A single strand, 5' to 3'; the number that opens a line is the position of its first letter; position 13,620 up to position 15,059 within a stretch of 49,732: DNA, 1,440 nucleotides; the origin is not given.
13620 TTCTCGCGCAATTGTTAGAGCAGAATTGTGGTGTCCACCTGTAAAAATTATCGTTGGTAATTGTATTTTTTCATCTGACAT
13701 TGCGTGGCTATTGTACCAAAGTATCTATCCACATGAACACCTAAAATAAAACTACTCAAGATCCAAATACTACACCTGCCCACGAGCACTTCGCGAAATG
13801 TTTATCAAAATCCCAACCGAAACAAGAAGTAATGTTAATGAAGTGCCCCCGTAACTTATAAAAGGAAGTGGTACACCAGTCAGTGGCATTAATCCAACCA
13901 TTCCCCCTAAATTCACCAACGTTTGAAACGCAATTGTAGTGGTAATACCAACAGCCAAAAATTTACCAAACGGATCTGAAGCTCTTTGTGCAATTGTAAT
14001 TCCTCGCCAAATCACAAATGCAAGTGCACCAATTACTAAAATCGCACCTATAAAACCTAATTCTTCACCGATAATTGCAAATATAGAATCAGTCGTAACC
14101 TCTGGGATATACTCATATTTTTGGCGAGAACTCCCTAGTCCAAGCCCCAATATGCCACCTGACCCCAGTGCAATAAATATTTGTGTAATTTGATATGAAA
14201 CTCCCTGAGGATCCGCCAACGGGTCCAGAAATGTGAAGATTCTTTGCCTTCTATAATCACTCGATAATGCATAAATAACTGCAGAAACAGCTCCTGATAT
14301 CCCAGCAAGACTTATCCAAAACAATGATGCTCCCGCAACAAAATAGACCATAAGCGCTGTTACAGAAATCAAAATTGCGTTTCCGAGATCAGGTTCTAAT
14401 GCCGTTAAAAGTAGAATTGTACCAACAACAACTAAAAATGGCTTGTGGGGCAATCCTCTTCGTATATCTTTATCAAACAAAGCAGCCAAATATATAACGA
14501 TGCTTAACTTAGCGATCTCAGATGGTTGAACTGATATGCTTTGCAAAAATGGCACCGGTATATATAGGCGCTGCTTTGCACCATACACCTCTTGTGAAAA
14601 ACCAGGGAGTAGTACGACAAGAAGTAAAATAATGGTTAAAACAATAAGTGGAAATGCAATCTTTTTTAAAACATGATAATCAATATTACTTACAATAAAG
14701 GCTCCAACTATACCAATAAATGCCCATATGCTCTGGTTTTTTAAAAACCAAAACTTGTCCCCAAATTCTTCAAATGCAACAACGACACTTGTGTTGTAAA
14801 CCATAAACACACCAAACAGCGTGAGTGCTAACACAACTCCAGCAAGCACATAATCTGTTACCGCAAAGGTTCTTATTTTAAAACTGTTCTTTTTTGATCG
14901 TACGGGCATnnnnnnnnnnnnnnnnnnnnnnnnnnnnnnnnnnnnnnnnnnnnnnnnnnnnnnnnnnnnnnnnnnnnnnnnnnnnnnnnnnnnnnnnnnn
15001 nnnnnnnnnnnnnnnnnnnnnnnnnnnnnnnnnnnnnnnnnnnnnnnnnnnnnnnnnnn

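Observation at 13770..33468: System-level: a dcw cluster whose peptidoglycan-precursor core is replaced by a non-canonical enzyme set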

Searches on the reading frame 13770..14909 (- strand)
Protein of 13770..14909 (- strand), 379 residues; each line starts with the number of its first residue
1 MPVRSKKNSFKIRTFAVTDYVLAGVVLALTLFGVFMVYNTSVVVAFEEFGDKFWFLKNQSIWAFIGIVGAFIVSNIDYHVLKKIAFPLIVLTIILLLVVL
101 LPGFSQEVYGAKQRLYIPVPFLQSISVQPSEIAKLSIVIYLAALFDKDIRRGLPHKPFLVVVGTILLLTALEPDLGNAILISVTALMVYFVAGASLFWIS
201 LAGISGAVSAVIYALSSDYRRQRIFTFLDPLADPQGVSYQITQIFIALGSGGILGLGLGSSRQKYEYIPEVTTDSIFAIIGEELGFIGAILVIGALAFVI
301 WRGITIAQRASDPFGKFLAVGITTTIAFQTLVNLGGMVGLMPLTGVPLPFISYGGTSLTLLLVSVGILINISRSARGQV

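Call 4: search_protein_families(library=pfam, proteins=[window:13770-14909:-], max_evalue=0.01)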
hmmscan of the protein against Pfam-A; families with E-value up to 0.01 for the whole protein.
window:13770-14909:- (379 aa): 1 family
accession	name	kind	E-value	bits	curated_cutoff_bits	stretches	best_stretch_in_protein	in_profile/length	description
PF01098.24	FTSW_RODA_SPOVE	-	3.9e-100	335.7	26.4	1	24-376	6-355/356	Cell cycle protein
